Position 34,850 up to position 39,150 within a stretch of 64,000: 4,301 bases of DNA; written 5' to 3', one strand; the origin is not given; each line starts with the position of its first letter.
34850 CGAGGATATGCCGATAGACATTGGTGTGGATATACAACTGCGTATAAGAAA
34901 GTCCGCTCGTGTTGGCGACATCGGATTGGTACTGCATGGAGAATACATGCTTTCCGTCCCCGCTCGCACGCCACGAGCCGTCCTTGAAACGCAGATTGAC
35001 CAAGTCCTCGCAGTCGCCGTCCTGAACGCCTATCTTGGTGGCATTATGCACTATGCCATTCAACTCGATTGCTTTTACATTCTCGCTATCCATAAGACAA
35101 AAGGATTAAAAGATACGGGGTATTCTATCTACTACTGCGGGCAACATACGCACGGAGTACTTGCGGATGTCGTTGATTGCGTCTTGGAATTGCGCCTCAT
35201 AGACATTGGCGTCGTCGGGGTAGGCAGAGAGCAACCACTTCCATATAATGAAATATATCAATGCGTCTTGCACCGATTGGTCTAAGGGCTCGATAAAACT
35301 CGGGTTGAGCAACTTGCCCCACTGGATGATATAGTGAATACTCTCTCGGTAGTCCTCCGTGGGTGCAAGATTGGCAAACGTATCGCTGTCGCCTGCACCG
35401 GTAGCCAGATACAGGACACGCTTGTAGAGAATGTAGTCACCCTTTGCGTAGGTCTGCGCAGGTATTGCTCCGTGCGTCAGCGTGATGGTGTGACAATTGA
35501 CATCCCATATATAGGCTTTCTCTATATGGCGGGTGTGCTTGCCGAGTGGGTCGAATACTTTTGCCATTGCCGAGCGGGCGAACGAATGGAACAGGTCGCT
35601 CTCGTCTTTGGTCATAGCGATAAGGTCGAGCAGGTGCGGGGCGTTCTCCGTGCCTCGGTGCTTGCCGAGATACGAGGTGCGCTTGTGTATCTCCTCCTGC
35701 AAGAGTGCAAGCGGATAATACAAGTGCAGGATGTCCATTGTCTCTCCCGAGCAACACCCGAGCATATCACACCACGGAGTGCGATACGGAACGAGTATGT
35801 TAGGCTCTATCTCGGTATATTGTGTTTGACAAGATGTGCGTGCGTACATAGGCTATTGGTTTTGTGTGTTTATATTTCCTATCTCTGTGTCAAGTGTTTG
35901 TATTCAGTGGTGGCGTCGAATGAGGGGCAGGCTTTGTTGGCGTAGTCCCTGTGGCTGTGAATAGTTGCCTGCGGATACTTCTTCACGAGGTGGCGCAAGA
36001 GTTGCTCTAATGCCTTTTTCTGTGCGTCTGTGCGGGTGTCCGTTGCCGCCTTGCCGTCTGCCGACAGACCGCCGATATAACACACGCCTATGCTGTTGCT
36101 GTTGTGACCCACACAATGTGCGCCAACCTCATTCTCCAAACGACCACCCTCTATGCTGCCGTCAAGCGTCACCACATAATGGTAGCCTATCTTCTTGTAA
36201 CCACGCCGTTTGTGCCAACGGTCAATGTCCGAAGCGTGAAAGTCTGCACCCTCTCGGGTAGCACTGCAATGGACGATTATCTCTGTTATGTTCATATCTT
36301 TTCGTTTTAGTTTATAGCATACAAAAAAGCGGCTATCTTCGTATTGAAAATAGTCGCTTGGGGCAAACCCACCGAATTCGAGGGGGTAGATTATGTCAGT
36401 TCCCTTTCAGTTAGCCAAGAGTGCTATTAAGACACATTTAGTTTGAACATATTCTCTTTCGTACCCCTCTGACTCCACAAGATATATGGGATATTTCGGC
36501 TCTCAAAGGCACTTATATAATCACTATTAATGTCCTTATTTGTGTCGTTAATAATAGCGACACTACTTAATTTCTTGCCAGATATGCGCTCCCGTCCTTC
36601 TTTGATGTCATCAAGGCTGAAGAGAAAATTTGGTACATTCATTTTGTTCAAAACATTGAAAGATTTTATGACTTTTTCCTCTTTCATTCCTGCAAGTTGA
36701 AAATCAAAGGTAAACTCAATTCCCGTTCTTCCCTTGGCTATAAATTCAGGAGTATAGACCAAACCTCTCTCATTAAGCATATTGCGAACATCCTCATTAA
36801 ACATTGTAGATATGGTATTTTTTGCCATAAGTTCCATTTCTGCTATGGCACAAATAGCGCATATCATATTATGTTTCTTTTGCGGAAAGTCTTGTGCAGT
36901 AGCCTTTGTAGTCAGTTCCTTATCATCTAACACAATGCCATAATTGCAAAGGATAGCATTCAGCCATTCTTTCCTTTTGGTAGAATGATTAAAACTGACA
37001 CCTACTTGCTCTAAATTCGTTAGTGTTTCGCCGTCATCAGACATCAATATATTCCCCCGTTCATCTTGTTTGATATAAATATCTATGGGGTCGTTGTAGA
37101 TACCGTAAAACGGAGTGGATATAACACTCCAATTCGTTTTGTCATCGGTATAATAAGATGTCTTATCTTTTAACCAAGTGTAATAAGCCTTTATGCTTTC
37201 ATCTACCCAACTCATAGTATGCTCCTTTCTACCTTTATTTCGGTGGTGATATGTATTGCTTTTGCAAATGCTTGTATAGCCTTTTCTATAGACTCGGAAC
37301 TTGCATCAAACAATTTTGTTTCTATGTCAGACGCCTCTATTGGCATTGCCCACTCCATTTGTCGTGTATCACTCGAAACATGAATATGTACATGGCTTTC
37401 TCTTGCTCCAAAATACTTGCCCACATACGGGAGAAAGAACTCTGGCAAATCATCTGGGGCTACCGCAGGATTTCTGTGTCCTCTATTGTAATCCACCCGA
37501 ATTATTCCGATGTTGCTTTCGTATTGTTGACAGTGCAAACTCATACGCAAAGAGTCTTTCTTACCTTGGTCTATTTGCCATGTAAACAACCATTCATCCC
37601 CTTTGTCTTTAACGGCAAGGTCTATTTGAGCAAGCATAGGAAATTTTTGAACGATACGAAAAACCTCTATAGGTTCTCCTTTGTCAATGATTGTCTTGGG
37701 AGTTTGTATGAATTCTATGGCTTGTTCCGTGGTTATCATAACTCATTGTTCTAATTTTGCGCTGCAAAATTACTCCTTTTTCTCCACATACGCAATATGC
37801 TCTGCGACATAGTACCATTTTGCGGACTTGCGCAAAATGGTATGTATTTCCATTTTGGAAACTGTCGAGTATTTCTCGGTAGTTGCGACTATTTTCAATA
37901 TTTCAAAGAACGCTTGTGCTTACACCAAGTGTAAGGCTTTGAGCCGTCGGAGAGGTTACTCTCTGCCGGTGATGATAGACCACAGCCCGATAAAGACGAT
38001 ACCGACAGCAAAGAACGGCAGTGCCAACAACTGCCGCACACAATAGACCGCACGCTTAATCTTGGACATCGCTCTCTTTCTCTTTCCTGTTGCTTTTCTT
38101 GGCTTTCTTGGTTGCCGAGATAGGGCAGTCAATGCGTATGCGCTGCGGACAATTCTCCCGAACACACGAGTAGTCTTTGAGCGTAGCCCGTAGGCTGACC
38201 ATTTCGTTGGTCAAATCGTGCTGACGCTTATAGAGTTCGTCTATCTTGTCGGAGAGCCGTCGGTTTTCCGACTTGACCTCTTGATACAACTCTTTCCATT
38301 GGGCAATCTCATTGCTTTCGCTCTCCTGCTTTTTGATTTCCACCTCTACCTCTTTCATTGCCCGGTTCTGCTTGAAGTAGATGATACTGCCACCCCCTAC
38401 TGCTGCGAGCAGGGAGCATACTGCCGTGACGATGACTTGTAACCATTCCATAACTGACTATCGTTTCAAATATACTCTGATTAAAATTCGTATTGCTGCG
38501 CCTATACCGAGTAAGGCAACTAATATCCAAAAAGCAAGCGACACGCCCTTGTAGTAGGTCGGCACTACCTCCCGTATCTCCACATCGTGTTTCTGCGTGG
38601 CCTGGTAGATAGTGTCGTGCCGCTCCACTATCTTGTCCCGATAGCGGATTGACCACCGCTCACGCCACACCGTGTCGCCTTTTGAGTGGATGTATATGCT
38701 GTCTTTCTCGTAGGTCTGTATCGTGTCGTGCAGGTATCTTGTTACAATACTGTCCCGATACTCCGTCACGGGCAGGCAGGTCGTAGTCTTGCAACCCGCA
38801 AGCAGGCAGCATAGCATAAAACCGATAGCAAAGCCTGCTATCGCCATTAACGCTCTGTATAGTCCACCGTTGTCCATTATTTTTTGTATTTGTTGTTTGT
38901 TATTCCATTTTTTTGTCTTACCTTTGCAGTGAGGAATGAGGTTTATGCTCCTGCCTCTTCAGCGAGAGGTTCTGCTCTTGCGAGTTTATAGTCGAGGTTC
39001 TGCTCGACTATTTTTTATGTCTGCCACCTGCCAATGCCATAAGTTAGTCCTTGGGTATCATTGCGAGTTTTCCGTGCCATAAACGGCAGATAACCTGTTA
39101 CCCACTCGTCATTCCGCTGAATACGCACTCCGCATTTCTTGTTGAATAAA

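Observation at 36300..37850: Low-GC two-gene moron (unknown 175-aa protein plus a DUF1828/1829-like protein) inserted inside the lysis cassette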

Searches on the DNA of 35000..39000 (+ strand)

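Call 13: search_dna_similar(query=window:35000-39000:+, collection=phages, mode=distant, max_rows=25)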
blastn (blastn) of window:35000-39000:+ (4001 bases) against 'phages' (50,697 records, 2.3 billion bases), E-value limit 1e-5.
Records with a match: 1; places in all: 1; records where one place covers at least 80% of the query: 0.
Best place of each record, by identity: 60-80% 1.
By first word of the organism name: Bacteriophage 1.
By host as written in the record: Helicobacter salomonis 1.
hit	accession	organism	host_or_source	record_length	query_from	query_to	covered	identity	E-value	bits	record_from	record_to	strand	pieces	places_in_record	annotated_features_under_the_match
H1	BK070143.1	Bacteriophage sp.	Helicobacter salomonis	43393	1070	1283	5%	66.8%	1e-7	67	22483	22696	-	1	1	similar to N-acetylmuramoyl-L-alanine amidase; (EC 3.5.1.28)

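Call 92: search_rna_families(source=window, start=35800, end=38300, threshold=evalue, max_evalue=1)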
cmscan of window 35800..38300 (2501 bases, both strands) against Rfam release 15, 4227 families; matches with E-value up to 1: 0.
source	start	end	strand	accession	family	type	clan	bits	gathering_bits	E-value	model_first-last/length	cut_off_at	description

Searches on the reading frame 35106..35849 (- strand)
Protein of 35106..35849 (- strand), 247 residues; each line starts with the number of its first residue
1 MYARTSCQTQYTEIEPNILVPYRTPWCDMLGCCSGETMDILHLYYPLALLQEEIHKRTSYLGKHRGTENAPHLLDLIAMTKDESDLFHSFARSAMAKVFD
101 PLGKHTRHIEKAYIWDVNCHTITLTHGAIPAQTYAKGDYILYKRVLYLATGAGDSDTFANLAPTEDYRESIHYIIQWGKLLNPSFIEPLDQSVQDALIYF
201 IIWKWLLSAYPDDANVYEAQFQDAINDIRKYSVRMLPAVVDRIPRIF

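Call 4: search_protein_families(library=pfam, proteins=[window:35106-35849:-], max_evalue=0.1)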
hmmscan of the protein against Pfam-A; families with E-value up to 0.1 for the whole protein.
window:35106-35849:- (247 aa): 0 families

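Call 6: search_protein_families(library=phrogs, proteins=[window:35106-35849:-], max_evalue=0.01)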
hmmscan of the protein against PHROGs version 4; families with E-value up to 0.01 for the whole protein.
window:35106-35849:- (247 aa): 0 families

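Call 16: find_related_loci(query=window:35106-35849:-, collection=viral_contigs, flank=8000)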
Query window:35106-35849:- (247 aa) in viral_contigs; peptide patterns used: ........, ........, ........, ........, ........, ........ (x = any residue, [..] = any of these).
8 stretches matched a pattern; 2 encode a relative of the query (tblastn E <= 1e-3); 2 distinct loci.
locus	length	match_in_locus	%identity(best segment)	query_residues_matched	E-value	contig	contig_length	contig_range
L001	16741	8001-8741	77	1-247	3e-140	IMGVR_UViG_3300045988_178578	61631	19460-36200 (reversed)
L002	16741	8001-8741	76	1-247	2e-134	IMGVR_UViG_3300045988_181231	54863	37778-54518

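Call 21: search_protein_families(library=pfam, proteins=[L001:3769-4230:+, L001:4545-5423:+, L001:5380-5928:+, L001:5949-7997:+, L002:5924-6385:+, L002:6693-7484:+, L002:7527-7988:+], max_evalue=0.01)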
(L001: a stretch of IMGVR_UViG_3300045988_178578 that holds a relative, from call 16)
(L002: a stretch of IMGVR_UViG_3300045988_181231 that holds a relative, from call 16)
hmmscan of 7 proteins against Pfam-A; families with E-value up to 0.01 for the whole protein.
L001:3769-4230:+ (153 aa): 2 families
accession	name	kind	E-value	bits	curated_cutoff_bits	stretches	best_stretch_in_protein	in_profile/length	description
PF08291.16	Peptidase_M15_3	-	2.4e-22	79.5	23.2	1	19-136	2-107/108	Peptidase M15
PF05951.18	Peptidase_M15_2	-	9.5e-05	22.6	27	1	65-136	72-145/153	Bacterial protein of unknown function (DUF882)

L001:4545-5423:+ (292 aa): 1 family
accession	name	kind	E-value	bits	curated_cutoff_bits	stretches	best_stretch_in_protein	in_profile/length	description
PF19413.5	YaiO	-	0.0011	19.5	23.9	1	232-286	33-87/173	YaiO membrane beta barrel domain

L001:5380-5928:+ (182 aa): 1 family
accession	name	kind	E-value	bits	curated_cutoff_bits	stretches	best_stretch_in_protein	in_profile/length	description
PF08774.17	VRR_NUC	-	1.8e-10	41.3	23.8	1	72-164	6-113/116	VRR-NUC domain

L001:5949-7997:+ (682 aa): 1 family
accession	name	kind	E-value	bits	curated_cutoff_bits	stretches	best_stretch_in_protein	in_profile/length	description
PF16510.12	P22_portal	-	2.2e-32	112.8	26.1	1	69-677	11-588/594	Phage P22-like portal protein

L002:5924-6385:+ (153 aa): 2 families
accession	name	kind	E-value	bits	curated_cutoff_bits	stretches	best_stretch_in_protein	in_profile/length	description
PF08291.16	Peptidase_M15_3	-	4.7e-22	78.6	23.2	1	19-136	2-107/108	Peptidase M15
PF05951.18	Peptidase_M15_2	-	5e-05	23.5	27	1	64-137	71-146/153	Bacterial protein of unknown function (DUF882)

L002:6693-7484:+ (263 aa): 0 families

L002:7527-7988:+ (153 aa): 1 family
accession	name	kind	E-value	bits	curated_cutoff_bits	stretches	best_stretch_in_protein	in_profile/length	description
PF08774.17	VRR_NUC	-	2.3e-10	41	23.8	1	43-138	3-113/116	VRR-NUC domain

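Call 69: search_protein_families(library=padloc, proteins=[L001:4551-5423:+, L002:6693-7484:+], max_evalue=0.01)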
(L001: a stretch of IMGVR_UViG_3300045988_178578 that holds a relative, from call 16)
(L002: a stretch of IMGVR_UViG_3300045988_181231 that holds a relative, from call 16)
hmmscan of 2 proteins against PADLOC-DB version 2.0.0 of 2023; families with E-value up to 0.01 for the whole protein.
L001:4551-5423:+ (290 aa): 2 families
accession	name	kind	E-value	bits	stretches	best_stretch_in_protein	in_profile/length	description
PDLC05015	PDC-S42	-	6e-36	122.5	1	4-289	2-299/302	-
PDLC05016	PDC-S42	-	8.9e-11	39.7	1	116-282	129-291/320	-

L002:6693-7484:+ (263 aa): 0 families

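Call 70: search_protein_families(library=phrogs, proteins=[L001:4551-5423:+, L002:6693-7484:+], max_evalue=0.001)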
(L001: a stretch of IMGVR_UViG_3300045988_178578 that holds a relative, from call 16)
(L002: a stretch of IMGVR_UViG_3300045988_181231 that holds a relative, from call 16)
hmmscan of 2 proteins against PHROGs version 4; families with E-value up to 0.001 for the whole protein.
L001:4551-5423:+ (290 aa): 1 family
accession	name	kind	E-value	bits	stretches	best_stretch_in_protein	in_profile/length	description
phrog_3243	-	unknown function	5.3e-37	128.6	1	3-287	7-292/293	-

L002:6693-7484:+ (263 aa): 1 family
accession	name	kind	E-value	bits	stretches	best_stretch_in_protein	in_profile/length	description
phrog_9226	-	unknown function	7.1e-32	112.1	1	5-261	9-259/261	-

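Call 89: search_protein_families(library=ncbifam, proteins=[L001:4551-5423:+, L002:6693-7484:+, window:35106-35849:-], max_evalue=0.01)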
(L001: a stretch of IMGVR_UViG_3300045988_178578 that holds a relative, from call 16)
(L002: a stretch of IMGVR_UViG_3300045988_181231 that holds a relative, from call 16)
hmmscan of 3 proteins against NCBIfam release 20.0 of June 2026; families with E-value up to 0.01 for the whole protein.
L001:4551-5423:+ (290 aa): 1 family
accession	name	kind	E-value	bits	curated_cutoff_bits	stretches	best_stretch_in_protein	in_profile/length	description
NF053583.1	LAPAL_fam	equivalog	5.7e-59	199.9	60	1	8-281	1-292/292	LAPAL motif-containing putative phage structural protein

L002:6693-7484:+ (263 aa): 0 families

window:35106-35849:- (247 aa): 0 families

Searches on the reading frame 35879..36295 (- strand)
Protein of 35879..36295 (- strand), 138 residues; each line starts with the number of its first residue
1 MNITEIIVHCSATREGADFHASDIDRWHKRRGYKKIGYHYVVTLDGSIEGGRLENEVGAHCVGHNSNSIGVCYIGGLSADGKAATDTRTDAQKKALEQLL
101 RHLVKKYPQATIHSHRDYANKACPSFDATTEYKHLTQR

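Call 4: search_protein_families(library=pfam, proteins=[window:35879-36295:-], max_evalue=0.1)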
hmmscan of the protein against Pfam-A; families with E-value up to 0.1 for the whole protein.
window:35879-36295:- (138 aa): 2 families
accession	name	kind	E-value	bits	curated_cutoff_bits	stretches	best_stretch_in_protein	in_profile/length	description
PF01510.30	Amidase_2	-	1.3e-16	61.5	26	1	2-125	4-130/131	N-acetylmuramoyl-L-alanine amidase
PF02625.21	XdhC_CoxI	-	0.076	13.4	24.3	0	32-61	20-53/68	XdhC and CoxI family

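Call 6: search_protein_families(library=phrogs, proteins=[window:35879-36295:-], max_evalue=0.01)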
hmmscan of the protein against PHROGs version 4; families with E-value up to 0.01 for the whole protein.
window:35879-36295:- (138 aa): 11 families
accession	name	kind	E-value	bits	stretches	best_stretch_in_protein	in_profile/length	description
phrog_822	-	lysis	6.5e-59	200.3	1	2-133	23-154/215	amidase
phrog_1493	-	lysis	2.2e-26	93.9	1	1-129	32-156/394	endolysin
phrog_35436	-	lysis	7.7e-17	62.4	1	3-126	19-136/266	amidase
phrog_1794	-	lysis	4.2e-11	43.8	1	1-124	54-179/336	amidase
phrog_21433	-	lysis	4.3e-08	34.4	1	4-97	8-98/174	endolysin; inhibits RNA polymerase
phrog_7698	-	lysis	2.9e-07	31.6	1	2-135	23-149/316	endolysin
phrog_3088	-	lysis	3.2e-06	28.1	1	1-127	22-143/248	amidase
phrog_9611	-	lysis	2.6e-05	24.9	1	34-125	54-149/246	endolysin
phrog_19265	-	unknown function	0.0001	23.1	1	3-125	24-142/293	-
phrog_833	-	lysis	0.0013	19.5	1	1-126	28-150/294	endolysin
phrog_670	-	lysis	0.0028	17.6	1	2-125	112-234/596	endolysin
